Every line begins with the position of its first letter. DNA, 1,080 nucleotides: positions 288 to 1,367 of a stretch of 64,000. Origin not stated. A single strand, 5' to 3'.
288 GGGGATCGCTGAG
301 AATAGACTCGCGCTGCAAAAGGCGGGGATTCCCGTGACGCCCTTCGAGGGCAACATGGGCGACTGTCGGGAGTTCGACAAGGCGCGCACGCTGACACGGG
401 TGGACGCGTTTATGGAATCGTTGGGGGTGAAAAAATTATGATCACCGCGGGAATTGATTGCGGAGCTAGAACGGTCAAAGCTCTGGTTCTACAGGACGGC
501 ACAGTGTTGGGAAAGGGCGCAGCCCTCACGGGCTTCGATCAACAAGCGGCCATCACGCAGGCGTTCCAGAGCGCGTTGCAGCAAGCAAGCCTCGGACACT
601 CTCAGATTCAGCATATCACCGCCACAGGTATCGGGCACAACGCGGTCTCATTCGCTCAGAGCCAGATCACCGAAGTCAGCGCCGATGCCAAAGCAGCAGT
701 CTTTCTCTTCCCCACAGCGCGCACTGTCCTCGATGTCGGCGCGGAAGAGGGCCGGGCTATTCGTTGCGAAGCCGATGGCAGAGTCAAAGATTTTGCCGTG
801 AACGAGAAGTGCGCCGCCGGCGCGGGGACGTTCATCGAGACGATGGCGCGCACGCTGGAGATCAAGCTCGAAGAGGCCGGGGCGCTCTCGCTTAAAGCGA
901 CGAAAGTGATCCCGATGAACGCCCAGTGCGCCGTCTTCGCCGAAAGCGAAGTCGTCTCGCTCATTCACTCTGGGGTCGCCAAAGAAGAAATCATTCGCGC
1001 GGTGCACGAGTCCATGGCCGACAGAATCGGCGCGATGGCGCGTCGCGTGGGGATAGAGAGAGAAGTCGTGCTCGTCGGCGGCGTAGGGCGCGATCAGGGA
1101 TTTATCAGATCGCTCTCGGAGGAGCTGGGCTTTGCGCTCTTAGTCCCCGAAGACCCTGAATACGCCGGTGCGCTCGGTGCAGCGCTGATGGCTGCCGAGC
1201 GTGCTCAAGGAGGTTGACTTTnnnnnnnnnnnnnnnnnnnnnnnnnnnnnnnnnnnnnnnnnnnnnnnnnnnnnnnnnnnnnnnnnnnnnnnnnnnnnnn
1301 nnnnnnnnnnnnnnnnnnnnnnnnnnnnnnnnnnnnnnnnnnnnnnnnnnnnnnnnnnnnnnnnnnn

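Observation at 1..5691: BCR/HAD-like module with two distinct tandem activase ATPases plus ferredoxin, Fe-S protein and SDR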

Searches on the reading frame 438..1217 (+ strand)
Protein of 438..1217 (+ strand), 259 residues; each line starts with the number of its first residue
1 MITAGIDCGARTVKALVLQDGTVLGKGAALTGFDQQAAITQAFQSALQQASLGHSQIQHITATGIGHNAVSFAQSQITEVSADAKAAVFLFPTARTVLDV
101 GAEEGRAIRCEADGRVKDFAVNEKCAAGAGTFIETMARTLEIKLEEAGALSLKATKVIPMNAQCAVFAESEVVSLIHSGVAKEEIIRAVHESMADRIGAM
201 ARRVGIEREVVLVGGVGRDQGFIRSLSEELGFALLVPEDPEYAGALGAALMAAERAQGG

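Call 4: search_protein_families(library=pfam, proteins=[window:438-1214:+], max_evalue=0.01)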
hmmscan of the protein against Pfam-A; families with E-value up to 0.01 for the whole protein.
window:438-1214:+ (259 aa): 2 families
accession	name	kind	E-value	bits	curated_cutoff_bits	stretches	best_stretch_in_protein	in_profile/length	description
PF01869.26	BcrAD_BadFG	-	6.3e-51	173.9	31.5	1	5-252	2-271/271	BadF/BadG/BcrA/BcrD ATPase family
PF02782.22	FGGY_C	-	0.0011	19.2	27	1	183-253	121-195/198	FGGY family of carbohydrate kinases, C-terminal domain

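Call 5: search_protein_families(library=ncbifam, proteins=[window:438-1214:+], max_evalue=0.001)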
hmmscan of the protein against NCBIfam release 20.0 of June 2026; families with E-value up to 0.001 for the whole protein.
window:438-1214:+ (259 aa): 7 families
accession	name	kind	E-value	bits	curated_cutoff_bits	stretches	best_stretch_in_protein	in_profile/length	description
TIGR00241.1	CoA_E_activ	domain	2e-68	230.6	125.4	1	2-251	1-248/248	acyl-CoA dehydratase activase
TIGR02261.1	benz_CoA_red_D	equivalog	2.6e-42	144.8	312.85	1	2-251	2-261/262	benzoyl-CoA reductase subunit D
TIGR03192.1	benz_CoA_bzdQ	equivalog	3e-40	138.5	380.2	1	1-252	32-286/293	benzoyl-CoA reductase, bzd-type, subunit Q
TIGR03286.1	methan_mark_15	hypoth_equivalog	1.4e-34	119.8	455.75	1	2-253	145-402/404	methanogenesis marker 15 protein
TIGR02259.1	benz_CoA_red_A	equivalog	2.7e-28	98.9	578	1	36-249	208-429/432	benzoyl-CoA reductase subunit A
NF009842.0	PRK13317.1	equivalog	1.6e-07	31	234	1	153-254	168-274/277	type II pantothenate kinase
NF011660.0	PRK15080.1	equivalog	8.3e-05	21.9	182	0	184-254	206-275/277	ethanolamine utilization protein EutJ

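Call 6: search_solved_structures(query=window:438-1214:+, max_evalue=0.001)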
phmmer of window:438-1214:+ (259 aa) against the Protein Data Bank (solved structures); distinct sequences matched with E-value up to 0.001: 5.
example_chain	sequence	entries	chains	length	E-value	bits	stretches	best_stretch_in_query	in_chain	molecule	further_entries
9gai_D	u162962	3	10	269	1.6e-56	194.7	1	3-259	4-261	3-methylbenzoyl-CoA reductase alpha subunit MbdQ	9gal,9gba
4eht_A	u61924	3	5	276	1.8e-53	184.7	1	1-257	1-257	Activator of 2-hydroxyisocaproyl-CoA dehydratase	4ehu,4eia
1hux_A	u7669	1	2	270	9e-48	166.1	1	2-256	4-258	ACTIVATOR OF (R)-2-HYDROXYGLUTARYL-COA DEHYDRATASE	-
9gai_C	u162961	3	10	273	8.5e-38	133.5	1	2-253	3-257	3-methylbenzoyl-CoA reductase delta subunit MbdP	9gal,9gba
7yyl_E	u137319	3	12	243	3.4e-33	118.5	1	54-254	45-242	Putative CoA-substrate-specific enzyme activase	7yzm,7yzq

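Call 10: find_encoding_contigs(protein=window:438-1217:+, flank=10000, max_places=10)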
Protein window:438-1217:+ (259 aa): 5 contigs read that carry it; 4 places shown.
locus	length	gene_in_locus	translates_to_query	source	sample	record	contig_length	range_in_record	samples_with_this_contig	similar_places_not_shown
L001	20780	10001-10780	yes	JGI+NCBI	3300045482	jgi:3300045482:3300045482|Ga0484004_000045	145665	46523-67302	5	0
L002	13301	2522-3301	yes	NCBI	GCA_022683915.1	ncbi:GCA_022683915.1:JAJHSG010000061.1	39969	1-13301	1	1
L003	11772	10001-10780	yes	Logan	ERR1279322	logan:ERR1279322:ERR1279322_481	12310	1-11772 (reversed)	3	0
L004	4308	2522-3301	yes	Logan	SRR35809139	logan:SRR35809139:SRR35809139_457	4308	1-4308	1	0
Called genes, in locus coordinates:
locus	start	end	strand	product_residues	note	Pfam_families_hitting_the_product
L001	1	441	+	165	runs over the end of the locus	PF21982:RecX_HTH1, PF02631:RecX_HTH2, PF21981:RecX_HTH3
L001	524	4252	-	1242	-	PF02897:Peptidase_S9_N, PF00326:Peptidase_S9, PF01738:DLH, PF02129:Peptidase_S15, PF20434:BD-FAE, PF07676:PD40, PF26549:Tricorn_N, PF26549:Tricorn_N, +29 more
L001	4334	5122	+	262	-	PF02625:XdhC_CoxI, PF13478:XdhC_C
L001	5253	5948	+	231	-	PF04703:FaeA (weak), PF08220:HTH_DeoR (weak), PF08279:HTH_11 (weak), PF00583:Acetyltransf_1, PF13673:Acetyltransf_10 (weak), PF13508:Acetyltransf_7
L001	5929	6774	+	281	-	PF04909:Amidohydro_2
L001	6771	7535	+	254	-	PF00378:ECH_1, PF16113:ECH_2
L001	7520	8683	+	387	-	PF06050:HGD-D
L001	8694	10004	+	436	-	PF06050:HGD-D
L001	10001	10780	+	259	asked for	PF01869:BcrAD_BadFG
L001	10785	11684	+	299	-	PF01869:BcrAD_BadFG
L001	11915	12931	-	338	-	PF01008:IF-2B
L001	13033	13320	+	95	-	PF12838:Fer4_7 (faint), PF14697:Fer4_21 (weak), PF12797:Fer4_2 (weak), PF12837:Fer4_6, PF13237:Fer4_10 (weak), PF00037:Fer4 (weak), PF13187:Fer4_9 (weak)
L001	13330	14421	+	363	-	PF00111:Fer2 (weak), PF13510:Fer2_4, PF00037:Fer4 (faint), PF12837:Fer4_6 (faint), PF24348:DUF7508 (faint), PF22117:Fer4_Nqo3 (weak), PF12838:Fer4_7, PF14697:Fer4_21 (weak)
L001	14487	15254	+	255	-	PF00106:adh_short, PF08659:KR, PF13561:adh_short_C2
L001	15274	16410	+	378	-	-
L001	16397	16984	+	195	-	-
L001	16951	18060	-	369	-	PF00730:HhH-GPD, PF00633:HHH (weak), PF00293:NUDIX, PF14815:NUDIX_4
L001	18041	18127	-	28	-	-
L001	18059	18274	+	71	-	-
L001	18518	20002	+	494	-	PF00171:Aldedh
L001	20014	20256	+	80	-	-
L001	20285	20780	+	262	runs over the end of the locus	PF00378:ECH_1, PF16113:ECH_2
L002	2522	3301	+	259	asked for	PF01869:BcrAD_BadFG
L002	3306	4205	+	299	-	PF01869:BcrAD_BadFG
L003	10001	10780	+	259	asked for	PF01869:BcrAD_BadFG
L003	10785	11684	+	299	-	PF01869:BcrAD_BadFG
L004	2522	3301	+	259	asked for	PF01869:BcrAD_BadFG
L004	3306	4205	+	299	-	PF01869:BcrAD_BadFG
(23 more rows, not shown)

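Call 12: search_protein_families(library=ncbifam, proteins=[L001:4334-5119:+, L001:5253-5945:+, L001:5929-6771:+, L001:6771-7532:+, L001:7520-8680:+, L001:8694-10001:+], max_evalue=0.00001)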
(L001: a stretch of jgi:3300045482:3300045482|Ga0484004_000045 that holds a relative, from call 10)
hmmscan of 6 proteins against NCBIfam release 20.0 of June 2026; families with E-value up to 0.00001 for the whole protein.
L001:4334-5119:+ (262 aa): 2 families
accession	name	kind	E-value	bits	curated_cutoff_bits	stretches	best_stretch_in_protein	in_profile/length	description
NF045664.1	XdhC_rel_AOR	equivalog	1.1e-49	169.6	350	2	98-249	186-345/346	XdhC family aldehyde oxidoreductase maturation factor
TIGR02964.1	xanthine_xdhC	equivalog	1.6e-18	67.2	161.6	1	21-244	2-245/246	xanthine dehydrogenase accessory protein XdhC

L001:5253-5945:+ (231 aa): 4 families
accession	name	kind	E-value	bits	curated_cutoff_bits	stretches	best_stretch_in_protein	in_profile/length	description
NF002959.0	PRK03624.1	equivalog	3.9e-09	36.3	124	1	60-196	5-135/147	GNAT family acetyltransferase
NF033788.1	HTH_metalloreg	subfamily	4.4e-08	32.8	55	1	4-54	15-65/77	metalloregulator ArsR/SmtB family transcription factor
TIGR03103.1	trio_acet_GNAT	equivalog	7.8e-07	28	569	1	56-198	77-220/547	N-acetylglutaminylglutamine synthetase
TIGR01884.1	cas_HTH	subfamily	1.4e-06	27.9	60.2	1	3-47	145-189/202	CRISPR-associated CARF protein Csa3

L001:5929-6771:+ (281 aa): 0 families

L001:6771-7532:+ (254 aa): 73 families (the best 25 are shown)
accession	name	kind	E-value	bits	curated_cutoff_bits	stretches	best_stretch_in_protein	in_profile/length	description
TIGR03189.1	dienoyl_CoA_hyt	equivalog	2.8e-52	177.5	292.5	1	7-254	6-251/251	cyclohexa-1,5-dienecarbonyl-CoA hydratase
NF005803.0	PRK07658.1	equivalog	1.3e-51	175.5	313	1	1-254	1-257/257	enoyl-CoA hydratase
NF006008.0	PRK08139.1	equivalog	1.2e-49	169.3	313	1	4-253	13-265/266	enoyl-CoA hydratase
NF004517.0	PRK05862.1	equivalog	3.6e-48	164.3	396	1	3-254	5-257/257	enoyl-CoA hydratase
NF051848.1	EnCoAHydtEchA19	equivalog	1.8e-47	162.1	400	1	7-254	5-258/258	enoyl-CoA hydratase EchA19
NF004475.0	PRK05809.1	subfamily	6.4e-46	156.9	394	1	2-253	4-259/260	short-chain-enoyl-CoA hydratase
NF005802.0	PRK07657.1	equivalog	8.8e-46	156.5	363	1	9-252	11-258/260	enoyl-CoA hydratase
NF006007.0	PRK08138.1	subfamily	4.3e-45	154.1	355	1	9-252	15-259/261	enoyl-CoA hydratase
NF006566.0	PRK09076.1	subfamily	2e-42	145.6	286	1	1-253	4-259/260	enoyl-CoA hydratase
NF005073.0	PRK06495.1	subfamily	3.8e-41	141.1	296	1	2-254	4-257/257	enoyl-CoA hydratase/isomerase family protein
NF007239.0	PRK09674.1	equivalog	9.5e-41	140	371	1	5-252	7-255/257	2,3-dehydroadipyl-CoA hydratase PaaF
NF042430.2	EnCoAhydt_DpgD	equivalog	1.5e-40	139.3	400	1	8-253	3-257/258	enoyl-CoA-hydratase DpgD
NF006100.0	PRK08252.1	subfamily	1.6e-40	139.4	282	1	14-252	15-252/254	crotonase/enoyl-CoA hydratase family protein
NF004795.0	PRK06143.1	subfamily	9.2e-39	133.5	283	1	11-203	18-216/260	enoyl-CoA hydratase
NF046063.1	oxepin_alt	equivalog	1.8e-37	129.2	300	1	23-250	22-254/254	oxepin-CoA hydrolase, alternative type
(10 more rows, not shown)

L001:7520-8680:+ (387 aa): 4 families
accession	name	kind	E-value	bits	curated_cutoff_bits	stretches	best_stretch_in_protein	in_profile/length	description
TIGR03190.1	benz_CoA_bzdN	equivalog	6e-150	499.2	453.8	1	7-382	3-377/377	benzoyl-CoA reductase, bzd-type, subunit N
NF040772.1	double_cubane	equivalog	4.8e-55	187.1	350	1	15-376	5-372/372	double-cubane-cluster-containing anaerobic reductase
NF052456.1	HyiscapDhHadC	equivalog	6.1e-53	180.1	700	1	7-376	4-372/372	(R)-2-hydroxyisocaproyl-CoA dehydratase subunit beta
TIGR02263.1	benz_CoA_red_C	equivalog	1.7e-39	135.9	421.15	1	21-353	19-356/380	benzoyl-CoA reductase subunit C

L001:8694-10001:+ (436 aa): 4 families
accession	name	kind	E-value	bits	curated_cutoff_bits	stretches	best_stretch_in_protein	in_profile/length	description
TIGR03191.1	benz_CoA_bzdO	equivalog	2.1e-207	689.5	448.6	1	7-435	1-427/430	benzoyl-CoA reductase, bzd-type, subunit O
NF052455.1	HyiscapDhHadB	equivalog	1.8e-40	138.9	750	2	63-303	51-291/398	(R)-2-hydroxyisocaproyl-CoA dehydratase subunit alpha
TIGR02260.1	benz_CoA_red_B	equivalog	2.4e-19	69.3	486.55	1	81-428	73-410/413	benzoyl-CoA reductase subunit B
NF040772.1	double_cubane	equivalog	3.2e-12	46.2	350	1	90-272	61-234/372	double-cubane-cluster-containing anaerobic reductase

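Call 15: find_homologous_proteins(query=window:438-1214:+, max_evalue=1e-20)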
Query window:438-1214:+ (259 aa): 7556 proteins with E <= 1e-20 among 8000 candidates; the best 120 are listed.
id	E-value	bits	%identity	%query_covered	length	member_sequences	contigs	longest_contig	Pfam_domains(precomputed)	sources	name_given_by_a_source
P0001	1.1e-151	521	98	100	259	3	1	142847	PF01869.27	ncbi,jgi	jgi:benzoyl-CoA reductase subunit D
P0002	7.5e-130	449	84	100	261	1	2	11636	PF01869.27,PF23717.2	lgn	-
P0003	3.0e-127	441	82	100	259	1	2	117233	PF01869.27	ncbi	-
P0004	4.7e-127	440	82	100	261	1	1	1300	PF01869.27,PF23717.2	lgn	-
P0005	8.4e-127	439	83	100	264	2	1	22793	PF01869.27,PF23717.2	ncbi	-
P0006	6.4e-123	427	79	100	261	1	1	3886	PF01869.27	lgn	-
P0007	6.9e-123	427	79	100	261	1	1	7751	PF01869.27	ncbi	-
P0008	6.8e-121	420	79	100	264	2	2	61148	PF01869.27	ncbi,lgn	-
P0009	1.3e-120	419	79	99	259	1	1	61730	PF01869.27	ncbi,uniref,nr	ncbi:MAG: CoA activase [Candidatus Fraserbacteria bacterium RBG_16_55_9]|uniref:CoA activase n=1 Tax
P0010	2.7e-120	418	76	100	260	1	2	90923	PF01869.27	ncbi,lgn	-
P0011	1.4e-118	413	78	99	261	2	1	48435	PF01869.27,PF23717.2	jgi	-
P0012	1.0e-115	403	75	98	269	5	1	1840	PF01869.27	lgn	-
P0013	1.5e-114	399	73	100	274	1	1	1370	PF01869.27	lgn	-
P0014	4.4e-114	398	73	100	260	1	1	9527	PF01869.27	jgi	-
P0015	2.5e-113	395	73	100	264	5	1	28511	PF01869.27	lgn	-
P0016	3.5e-113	395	76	99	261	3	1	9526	PF01869.27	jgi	jgi:benzoyl-CoA reductase subunit D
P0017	5.6e-111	388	71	100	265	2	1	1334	PF01869.27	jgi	-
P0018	3.4e-108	379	71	98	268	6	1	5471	PF01869.27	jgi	-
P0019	8.2e-108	377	71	100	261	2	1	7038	PF01869.27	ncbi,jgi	-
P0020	5.0e-106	371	70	100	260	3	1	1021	PF01869.27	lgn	-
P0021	1.4e-97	344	63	98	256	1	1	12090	PF01869.27,PF23717.2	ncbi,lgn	ncbi:MAG: acyl-CoA dehydratase activase [Candidatus Aminicenantia bacterium]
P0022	1.2e-96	341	63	100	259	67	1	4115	PF01869.27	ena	-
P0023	1.4e-96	341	63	100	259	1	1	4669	PF01869.27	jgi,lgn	jgi:benzoyl-CoA reductase subunit D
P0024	3.9e-96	339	64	100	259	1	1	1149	PF01869.27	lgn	-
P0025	6.0e-96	339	62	100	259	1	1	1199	PF01869.27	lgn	-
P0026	7.0e-96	338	61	100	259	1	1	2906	PF01869.27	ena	-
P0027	8.2e-96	338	63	100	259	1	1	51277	PF01869.27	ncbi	-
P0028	1.1e-95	338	63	94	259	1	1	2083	PF01869.27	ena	-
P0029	1.2e-95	338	64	100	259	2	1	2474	PF01869.27,PF22521.3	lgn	-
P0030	1.3e-95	337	62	100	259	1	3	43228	PF01869.27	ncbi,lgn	ncbi:MAG: acyl-CoA dehydratase activase [Candidatus Aminicenantales bacterium]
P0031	1.7e-95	337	62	94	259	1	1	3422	PF01869.27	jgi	-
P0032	2.0e-95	337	63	100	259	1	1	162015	PF01869.27,PF22521.3,PF23717.2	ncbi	-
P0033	2.1e-95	337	62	94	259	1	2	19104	PF01869.27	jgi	-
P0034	2.3e-95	337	61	100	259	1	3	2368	PF01869.27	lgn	-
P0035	2.7e-95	336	62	100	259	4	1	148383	PF01869.27,PF22521.3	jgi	-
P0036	2.8e-95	336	62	100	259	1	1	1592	PF01869.27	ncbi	-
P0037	2.8e-95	336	63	100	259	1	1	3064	PF01869.27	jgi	jgi:benzoyl-CoA reductase subunit D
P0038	3.0e-95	336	61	93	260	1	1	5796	PF01869.27,PF02782.23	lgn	-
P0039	3.0e-95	336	62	100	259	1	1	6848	PF01869.27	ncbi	-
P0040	3.8e-95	336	62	100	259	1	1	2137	PF01869.27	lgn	-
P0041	4.2e-95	336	62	94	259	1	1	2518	PF01869.27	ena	-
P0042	4.4e-95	336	62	94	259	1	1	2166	PF01869.27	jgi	jgi:benzoyl-CoA reductase subunit D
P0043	4.7e-95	336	62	94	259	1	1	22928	PF01869.27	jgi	-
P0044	5.4e-95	335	62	94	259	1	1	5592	PF01869.27,PF23717.2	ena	-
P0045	1.3e-94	334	62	100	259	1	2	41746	PF01869.27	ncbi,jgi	ncbi:MAG: acyl-CoA dehydratase activase [Candidatus Aminicenantes bacterium]|jgi:benzoyl-CoA reducta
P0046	2.2e-94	333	61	100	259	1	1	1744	PF01869.27,PF22521.3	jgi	jgi:benzoyl-CoA reductase subunit D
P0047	2.3e-94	333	62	100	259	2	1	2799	PF01869.27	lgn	-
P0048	2.5e-94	333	61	93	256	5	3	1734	PF01869.27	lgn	-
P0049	2.6e-94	333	63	100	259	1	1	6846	PF01869.27,PF23717.2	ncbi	-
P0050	3.0e-94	333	61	100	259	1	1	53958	PF01869.27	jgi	jgi:benzoyl-CoA reductase subunit D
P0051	3.1e-94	333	62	95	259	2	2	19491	PF01869.27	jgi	jgi:benzoyl-CoA reductase subunit D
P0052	3.3e-94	333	60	99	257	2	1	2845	PF01869.27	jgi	jgi:benzoyl-CoA reductase subunit D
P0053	3.5e-94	333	60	99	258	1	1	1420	PF01869.27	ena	-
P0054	4.4e-94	332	61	100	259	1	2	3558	PF01869.27,PF22521.3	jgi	jgi:benzoyl-CoA reductase subunit D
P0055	4.8e-94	332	60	99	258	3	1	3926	PF01869.27,PF02782.23,PF06723.20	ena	-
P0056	5.7e-94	332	57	93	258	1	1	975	PF01869.27,PF23717.2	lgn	-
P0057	6.1e-94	332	62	98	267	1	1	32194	PF01869.27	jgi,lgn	jgi:benzoyl-CoA reductase subunit D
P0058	6.8e-94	332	63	94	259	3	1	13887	PF01869.27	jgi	jgi:benzoyl-CoA reductase subunit D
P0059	7.0e-94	332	62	100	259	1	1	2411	PF01869.27,PF22521.3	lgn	-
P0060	7.2e-94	332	60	98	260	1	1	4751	PF01869.27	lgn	-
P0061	8.0e-94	332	61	100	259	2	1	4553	PF01869.27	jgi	-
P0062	8.4e-94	332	61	99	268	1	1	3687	PF01869.27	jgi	-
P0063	8.6e-94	331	61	100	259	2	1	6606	PF01869.27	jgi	jgi:benzoyl-CoA reductase subunit D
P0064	8.8e-94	331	64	100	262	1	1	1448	PF01869.27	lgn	-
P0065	9.3e-94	331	60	93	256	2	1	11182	PF01869.27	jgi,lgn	-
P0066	1.1e-93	331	60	100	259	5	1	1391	PF01869.27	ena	-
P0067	1.2e-93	331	61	94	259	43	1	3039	PF01869.27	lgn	-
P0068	1.3e-93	331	59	93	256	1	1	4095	PF01869.27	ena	-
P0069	1.4e-93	331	59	100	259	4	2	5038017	PF01869.27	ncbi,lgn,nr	ncbi:MAG: CoA activase [Gemmatimonadota bacterium]|nr:MAG: CoA activase [Gemmatimonadota bacterium]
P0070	1.4e-93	331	61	94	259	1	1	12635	PF01869.27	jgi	-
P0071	1.5e-93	331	60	94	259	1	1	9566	PF01869.27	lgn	-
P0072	1.6e-93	331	60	99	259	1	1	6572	PF01869.27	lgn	-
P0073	2.1e-93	330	60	99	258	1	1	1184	PF01869.27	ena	-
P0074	2.3e-93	330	61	93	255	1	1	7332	PF01869.27,PF23717.2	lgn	-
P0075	2.7e-93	330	61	94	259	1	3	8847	PF01869.27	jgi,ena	-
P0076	3.5e-93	330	62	94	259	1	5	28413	PF01869.27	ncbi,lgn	-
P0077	3.6e-93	329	61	100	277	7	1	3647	PF01869.27,PF23717.2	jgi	-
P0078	4.9e-93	329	61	100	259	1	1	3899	PF01869.27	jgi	-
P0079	5.0e-93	329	61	100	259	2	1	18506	PF01869.27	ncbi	-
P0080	5.9e-93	329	59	100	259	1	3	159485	PF01869.27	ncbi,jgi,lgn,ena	-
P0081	6.5e-93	329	59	99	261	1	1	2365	PF01869.27,PF02782.23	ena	-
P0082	6.7e-93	329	61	100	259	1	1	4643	PF01869.27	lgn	-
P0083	9.5e-93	328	61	93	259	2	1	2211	PF01869.27,PF00814.32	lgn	-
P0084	1.1e-92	328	60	100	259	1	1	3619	PF01869.27,PF22521.3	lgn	-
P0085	1.6e-92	327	59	100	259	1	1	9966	PF01869.27,PF00814.32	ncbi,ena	-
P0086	2.5e-92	327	59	100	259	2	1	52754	PF01869.27,PF02782.23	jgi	jgi:benzoyl-CoA reductase subunit D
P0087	3.3e-92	326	61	100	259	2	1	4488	PF01869.27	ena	-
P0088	3.3e-92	326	59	98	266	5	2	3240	PF01869.27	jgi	jgi:benzoyl-CoA reductase subunit D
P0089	3.5e-92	326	62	100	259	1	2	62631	PF01869.27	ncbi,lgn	-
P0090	3.6e-92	326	61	97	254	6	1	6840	PF01869.27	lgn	-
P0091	3.8e-92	326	60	93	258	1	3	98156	PF01869.27,PF23717.2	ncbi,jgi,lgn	-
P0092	4.0e-92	326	57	100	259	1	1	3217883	PF01869.27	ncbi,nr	ncbi:MAG: hypothetical protein JSV56_06555 [Methanomassiliicoccales archaeon]|nr:MAG: hypothetical p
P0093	4.0e-92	326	60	99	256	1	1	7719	PF01869.27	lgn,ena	-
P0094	5.5e-92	326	61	98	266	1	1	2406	PF01869.27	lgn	-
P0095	6.8e-92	325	60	100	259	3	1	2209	PF01869.27,PF22521.3,PF23717.2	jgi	jgi:benzoyl-CoA reductase subunit D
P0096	8.6e-92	325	61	100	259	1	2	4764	PF01869.27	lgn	-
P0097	8.7e-92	325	60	97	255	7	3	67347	PF01869.27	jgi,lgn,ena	jgi:benzoyl-CoA reductase subunit D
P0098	9.7e-92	325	60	93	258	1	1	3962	PF01869.27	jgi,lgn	jgi:benzoyl-CoA reductase subunit D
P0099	9.7e-92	325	62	100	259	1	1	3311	PF01869.27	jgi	-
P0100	1.0e-91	325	61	93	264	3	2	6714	PF01869.27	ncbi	-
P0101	1.1e-91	325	61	93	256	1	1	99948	PF01869.27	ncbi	ncbi:MAG: acyl-CoA dehydratase activase [Acidobacteriota bacterium]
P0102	1.1e-91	325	59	100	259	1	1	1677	PF01869.27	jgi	jgi:benzoyl-CoA reductase subunit D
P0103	1.1e-91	325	60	100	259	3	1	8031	PF01869.27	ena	-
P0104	1.2e-91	324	58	100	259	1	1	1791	PF01869.27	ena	-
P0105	1.4e-91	324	60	100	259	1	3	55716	PF01869.27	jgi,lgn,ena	-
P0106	1.5e-91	324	59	93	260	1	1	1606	PF01869.27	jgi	jgi:benzoyl-CoA reductase subunit D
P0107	1.6e-91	324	60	100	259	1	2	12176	PF01869.27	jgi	jgi:benzoyl-CoA reductase subunit D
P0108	1.7e-91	324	60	93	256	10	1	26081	PF01869.27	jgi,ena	-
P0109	2.1e-91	324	59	100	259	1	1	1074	PF01869.27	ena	-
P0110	2.5e-91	323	56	100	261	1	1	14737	PF01869.27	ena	-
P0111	2.6e-91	323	62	100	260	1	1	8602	PF01869.27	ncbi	ncbi:MAG: acyl-CoA dehydratase activase [Candidatus Aminicenantales bacterium]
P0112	2.7e-91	323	61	99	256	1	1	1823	PF01869.27,PF23717.2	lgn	-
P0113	2.8e-91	323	56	100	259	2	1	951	PF01869.27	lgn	-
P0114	3.0e-91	323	58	99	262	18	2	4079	PF01869.27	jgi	jgi:benzoyl-CoA reductase subunit D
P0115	3.5e-91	323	57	100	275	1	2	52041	PF01869.27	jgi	jgi:benzoyl-CoA reductase subunit D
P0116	3.6e-91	323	56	93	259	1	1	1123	PF01869.27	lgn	-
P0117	3.7e-91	323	59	100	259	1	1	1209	PF01869.27,PF22521.3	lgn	-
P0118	3.7e-91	323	61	98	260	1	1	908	PF01869.27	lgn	-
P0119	3.9e-91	323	61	100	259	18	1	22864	PF01869.27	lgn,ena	-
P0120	4.1e-91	323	59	100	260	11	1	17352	PF01869.27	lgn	-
